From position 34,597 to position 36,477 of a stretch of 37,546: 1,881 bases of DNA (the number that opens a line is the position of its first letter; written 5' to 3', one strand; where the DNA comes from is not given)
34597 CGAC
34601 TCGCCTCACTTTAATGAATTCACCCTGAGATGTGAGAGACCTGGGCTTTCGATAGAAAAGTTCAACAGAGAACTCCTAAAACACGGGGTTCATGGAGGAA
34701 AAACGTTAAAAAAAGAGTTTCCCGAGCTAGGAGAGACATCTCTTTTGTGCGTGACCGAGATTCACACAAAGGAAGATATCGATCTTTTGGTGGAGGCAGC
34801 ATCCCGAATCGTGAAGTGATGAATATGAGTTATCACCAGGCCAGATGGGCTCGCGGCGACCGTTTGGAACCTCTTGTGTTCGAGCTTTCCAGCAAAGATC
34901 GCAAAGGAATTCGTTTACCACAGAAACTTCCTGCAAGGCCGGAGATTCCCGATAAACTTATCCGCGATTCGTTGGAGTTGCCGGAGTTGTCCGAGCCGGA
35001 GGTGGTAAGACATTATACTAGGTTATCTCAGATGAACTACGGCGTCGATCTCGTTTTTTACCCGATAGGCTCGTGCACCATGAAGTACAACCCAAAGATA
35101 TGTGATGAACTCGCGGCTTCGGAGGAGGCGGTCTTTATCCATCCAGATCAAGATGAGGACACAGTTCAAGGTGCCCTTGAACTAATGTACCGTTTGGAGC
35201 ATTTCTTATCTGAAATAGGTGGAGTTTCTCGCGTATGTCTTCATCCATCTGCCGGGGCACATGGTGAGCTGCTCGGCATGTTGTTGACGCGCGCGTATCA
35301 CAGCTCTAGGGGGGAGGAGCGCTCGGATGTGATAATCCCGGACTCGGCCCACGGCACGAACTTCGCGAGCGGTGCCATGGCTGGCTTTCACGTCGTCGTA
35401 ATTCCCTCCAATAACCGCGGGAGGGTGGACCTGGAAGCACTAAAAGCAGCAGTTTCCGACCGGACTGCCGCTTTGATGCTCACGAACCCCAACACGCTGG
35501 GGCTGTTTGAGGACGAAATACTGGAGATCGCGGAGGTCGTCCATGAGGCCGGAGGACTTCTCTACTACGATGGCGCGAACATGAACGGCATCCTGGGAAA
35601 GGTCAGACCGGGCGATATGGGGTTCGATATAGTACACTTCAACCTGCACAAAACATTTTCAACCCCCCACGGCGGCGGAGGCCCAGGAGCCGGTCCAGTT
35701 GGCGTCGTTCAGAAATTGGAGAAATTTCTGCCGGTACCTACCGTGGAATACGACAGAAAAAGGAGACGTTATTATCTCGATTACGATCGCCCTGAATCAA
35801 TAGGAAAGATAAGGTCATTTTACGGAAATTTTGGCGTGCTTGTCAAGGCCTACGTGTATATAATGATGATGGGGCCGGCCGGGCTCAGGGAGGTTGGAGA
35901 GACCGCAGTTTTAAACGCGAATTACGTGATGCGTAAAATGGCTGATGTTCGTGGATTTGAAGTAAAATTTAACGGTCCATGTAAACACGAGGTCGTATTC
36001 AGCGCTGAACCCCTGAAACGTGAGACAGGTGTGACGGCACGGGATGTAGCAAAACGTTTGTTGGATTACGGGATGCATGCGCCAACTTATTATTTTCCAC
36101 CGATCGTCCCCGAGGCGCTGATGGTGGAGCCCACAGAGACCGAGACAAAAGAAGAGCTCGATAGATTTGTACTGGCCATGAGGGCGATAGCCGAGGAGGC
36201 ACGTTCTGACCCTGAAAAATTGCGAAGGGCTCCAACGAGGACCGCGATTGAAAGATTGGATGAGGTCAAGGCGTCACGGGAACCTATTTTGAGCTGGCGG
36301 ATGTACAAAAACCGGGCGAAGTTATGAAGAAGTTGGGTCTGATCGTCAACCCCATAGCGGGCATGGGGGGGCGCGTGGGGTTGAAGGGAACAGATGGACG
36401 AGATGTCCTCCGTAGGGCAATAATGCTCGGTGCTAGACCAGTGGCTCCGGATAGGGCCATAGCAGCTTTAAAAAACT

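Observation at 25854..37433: Lipoate island with two different radical-SAM genes where LipA would be expected (LipS1/LipS2-type two-component lipoyl synthase)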

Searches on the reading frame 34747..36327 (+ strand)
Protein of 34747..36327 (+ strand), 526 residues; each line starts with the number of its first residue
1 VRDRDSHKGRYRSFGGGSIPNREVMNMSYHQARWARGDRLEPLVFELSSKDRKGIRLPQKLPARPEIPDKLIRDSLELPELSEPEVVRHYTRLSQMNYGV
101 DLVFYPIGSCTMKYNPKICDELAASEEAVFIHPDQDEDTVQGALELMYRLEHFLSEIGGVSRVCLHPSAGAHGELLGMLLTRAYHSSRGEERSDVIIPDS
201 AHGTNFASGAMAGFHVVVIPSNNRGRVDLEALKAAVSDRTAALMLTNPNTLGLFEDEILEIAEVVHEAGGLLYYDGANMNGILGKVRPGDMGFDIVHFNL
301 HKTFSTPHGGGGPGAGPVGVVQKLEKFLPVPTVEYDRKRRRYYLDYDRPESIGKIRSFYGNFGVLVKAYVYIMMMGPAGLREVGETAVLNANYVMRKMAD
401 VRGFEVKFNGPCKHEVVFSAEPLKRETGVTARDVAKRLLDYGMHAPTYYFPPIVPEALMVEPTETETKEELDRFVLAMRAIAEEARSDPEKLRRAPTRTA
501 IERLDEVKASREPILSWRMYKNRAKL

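Call 3: search_protein_families(library=pfam, proteins=[window:34747-36327:+], max_evalue=0.01)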
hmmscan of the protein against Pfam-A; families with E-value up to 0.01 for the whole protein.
window:34747-36327:+ (526 aa): 5 families
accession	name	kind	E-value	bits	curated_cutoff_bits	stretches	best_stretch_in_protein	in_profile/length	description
PF21478.3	GcvP2_C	-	2.4e-30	105.3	27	1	385-486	3-103/122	Glycine dehydrogenase, C-terminal domain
PF00266.25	Aminotran_5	-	1.3e-08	34.7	21.5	1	189-309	85-207/371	Aminotransferase class-V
PF02347.22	GDC-P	-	1.4e-05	24.6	26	1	68-329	32-284/429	Glycine cleavage system P-protein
PF01212.27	Beta_elim_lyase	-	0.00017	21.4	27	1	138-278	25-171/288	Beta-eliminating lyase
PF00155.27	Aminotran_1_2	-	0.0027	17.4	19.7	1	141-284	42-194/361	Aminotransferase class I and II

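Call 4: search_protein_families(library=ncbifam, proteins=[window:34747-36327:+], max_evalue=0.01)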
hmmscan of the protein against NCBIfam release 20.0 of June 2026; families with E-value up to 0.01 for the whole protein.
window:34747-36327:+ (526 aa): 21 families
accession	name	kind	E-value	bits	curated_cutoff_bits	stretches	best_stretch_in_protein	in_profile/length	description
NF003346.0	PRK04366.1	equivalog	1.2e-224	746.5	441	1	40-517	8-487/487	aminomethyl-transferring glycine dehydrogenase subunit GcvPB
TIGR00461.1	gcvP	equivalog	1.5e-112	377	859.2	1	71-486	456-869/939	aminomethyl-transferring glycine dehydrogenase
NF001696.0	PRK00451.1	equivalog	3.4e-31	108.6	364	1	66-481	30-445/447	aminomethyl-transferring glycine dehydrogenase subunit GcvPA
TIGR03812.1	tyr_de_CO2_Arch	equivalog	6.8e-08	31.7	299.4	1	143-400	57-308/375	tyrosine decarboxylase MfnA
TIGR03403.1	nifS_epsilon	equivalog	6.8e-07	28.4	587.7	1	190-312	88-211/382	NifS family cysteine desulfurase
TIGR01977.1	am_tr_V_EF2568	hypoth_equivalog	1.7e-06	27.3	377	1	213-312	111-209/376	cysteine desulfurase family protein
TIGR03402.1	FeS_nifS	equivalog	8.7e-06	24.7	530.75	1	211-302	108-198/379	cysteine desulfurase NifS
TIGR03235.1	DNA_S_dndA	equivalog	1.6e-05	24.3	480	1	212-303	111-201/353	cysteine desulfurase DndA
NF041359.1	GntG_guanitoxin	subfamily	2.4e-05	23.7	230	1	139-307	32-209/343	GntG family PLP-dependent aldolase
TIGR01979.1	sufS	subfamily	3.2e-05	23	475.1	1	183-309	99-227/403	SufS family cysteine desulfurase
NF010611.0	PRK14012.1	equivalog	6.2e-05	22.1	548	1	212-309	119-214/406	IscS subfamily cysteine desulfurase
TIGR01976.1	am_tr_V_VC1184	hypoth_equivalog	9.8e-05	21.8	352.35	1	177-309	92-226/401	cysteine desulfurase-like protein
NF006791.0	PRK09295.1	equivalog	0.00026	20.2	661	1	183-305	104-229/406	cysteine desulfurase SufS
NF041364.1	GntC_guanitoxin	equivalog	0.00044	19.3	415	1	186-249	78-144/356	guanitoxin biosynthesis PLP-dependent (S)-gamma-hydroxy-L-arginine cyclodehydratase GntC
NF006810.0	PRK09331.1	subfamily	0.00061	18.7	301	0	189-307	101-227/397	Sep-tRNA:Cys-tRNA synthetase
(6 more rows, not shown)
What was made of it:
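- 34819..36327 (+): gcvPB, glycine dehydrogenase subunit 2. Its ATG overlaps the gcvPA TGA by 1 nt. NCBIfam NF003346 746.5 bits, cut-off 441 (call 4).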
